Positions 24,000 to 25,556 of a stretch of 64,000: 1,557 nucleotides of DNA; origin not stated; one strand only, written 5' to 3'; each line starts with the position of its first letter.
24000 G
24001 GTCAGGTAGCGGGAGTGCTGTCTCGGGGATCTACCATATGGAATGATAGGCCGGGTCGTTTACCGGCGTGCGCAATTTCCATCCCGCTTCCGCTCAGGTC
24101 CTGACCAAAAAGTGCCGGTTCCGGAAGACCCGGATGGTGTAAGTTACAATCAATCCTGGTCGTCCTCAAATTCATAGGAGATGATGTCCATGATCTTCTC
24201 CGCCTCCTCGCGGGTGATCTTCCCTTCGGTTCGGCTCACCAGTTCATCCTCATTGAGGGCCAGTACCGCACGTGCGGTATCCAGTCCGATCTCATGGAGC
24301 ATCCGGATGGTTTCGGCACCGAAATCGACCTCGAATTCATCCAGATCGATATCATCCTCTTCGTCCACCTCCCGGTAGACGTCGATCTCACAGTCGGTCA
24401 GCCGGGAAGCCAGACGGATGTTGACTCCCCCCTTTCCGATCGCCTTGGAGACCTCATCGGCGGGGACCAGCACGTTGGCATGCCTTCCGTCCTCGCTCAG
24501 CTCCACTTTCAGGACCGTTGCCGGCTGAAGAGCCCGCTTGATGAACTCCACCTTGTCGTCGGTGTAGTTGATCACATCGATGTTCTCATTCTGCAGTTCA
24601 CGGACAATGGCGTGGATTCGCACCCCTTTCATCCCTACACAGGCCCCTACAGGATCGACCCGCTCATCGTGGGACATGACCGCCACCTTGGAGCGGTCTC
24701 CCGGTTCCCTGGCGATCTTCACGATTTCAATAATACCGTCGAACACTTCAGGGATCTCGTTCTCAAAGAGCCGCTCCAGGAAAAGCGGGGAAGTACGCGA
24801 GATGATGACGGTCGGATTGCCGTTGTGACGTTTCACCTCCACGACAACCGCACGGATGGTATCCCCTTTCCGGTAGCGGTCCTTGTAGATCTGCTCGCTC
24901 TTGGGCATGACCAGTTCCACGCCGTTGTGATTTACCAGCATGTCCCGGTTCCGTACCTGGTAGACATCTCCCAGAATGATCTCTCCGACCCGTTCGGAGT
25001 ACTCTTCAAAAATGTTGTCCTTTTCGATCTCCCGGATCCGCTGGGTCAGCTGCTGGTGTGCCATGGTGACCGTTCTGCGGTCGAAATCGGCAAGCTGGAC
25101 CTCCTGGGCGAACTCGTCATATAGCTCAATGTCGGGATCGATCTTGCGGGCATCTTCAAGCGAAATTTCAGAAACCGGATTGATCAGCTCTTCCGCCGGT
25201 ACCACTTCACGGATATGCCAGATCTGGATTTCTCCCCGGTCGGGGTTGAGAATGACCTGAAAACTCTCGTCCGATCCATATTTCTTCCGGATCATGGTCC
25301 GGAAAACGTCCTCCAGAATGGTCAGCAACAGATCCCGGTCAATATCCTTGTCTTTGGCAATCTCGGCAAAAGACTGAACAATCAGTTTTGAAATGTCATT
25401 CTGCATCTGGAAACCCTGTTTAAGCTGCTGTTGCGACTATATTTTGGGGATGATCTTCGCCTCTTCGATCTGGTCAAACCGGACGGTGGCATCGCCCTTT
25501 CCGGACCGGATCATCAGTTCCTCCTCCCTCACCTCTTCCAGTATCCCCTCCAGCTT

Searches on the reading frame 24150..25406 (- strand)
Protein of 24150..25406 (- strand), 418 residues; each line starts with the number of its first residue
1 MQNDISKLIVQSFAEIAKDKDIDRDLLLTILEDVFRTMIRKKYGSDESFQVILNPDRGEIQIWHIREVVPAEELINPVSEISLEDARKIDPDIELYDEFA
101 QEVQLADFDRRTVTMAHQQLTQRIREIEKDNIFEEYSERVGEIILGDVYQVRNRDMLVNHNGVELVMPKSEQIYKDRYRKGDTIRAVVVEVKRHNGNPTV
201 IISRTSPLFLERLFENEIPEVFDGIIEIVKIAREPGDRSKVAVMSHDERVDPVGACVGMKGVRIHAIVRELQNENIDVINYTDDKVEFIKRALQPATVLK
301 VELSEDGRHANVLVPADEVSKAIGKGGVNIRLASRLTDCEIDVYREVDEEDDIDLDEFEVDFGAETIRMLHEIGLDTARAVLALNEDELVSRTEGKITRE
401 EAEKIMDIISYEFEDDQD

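Call 41: search_protein_families(library=pfam, proteins=[window:24150-25406:-], max_evalue=0.001)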
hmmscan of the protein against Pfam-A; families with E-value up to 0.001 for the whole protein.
window:24150-25406:- (418 aa): 5 families
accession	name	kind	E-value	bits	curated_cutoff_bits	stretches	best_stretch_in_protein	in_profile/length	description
PF08529.16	NusA_N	-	1.8e-32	112.5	23.8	1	9-130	2-119/119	NusA N-terminal domain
PF13184.12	KH_5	-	4.3e-29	100.9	27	1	235-302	1-68/69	NusA-like KH domain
PF23095.1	KH_NusA_C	-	5.1e-06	26.9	34.2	1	316-343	7-34/59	Transcription termination/antitermination protein NusA, KH domain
PF00013.35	KH_1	-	6.9e-06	26.2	21.5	1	311-347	3-40/66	KH domain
PF00575.29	S1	-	0.00046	21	22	1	139-197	3-68/74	S1 RNA binding domain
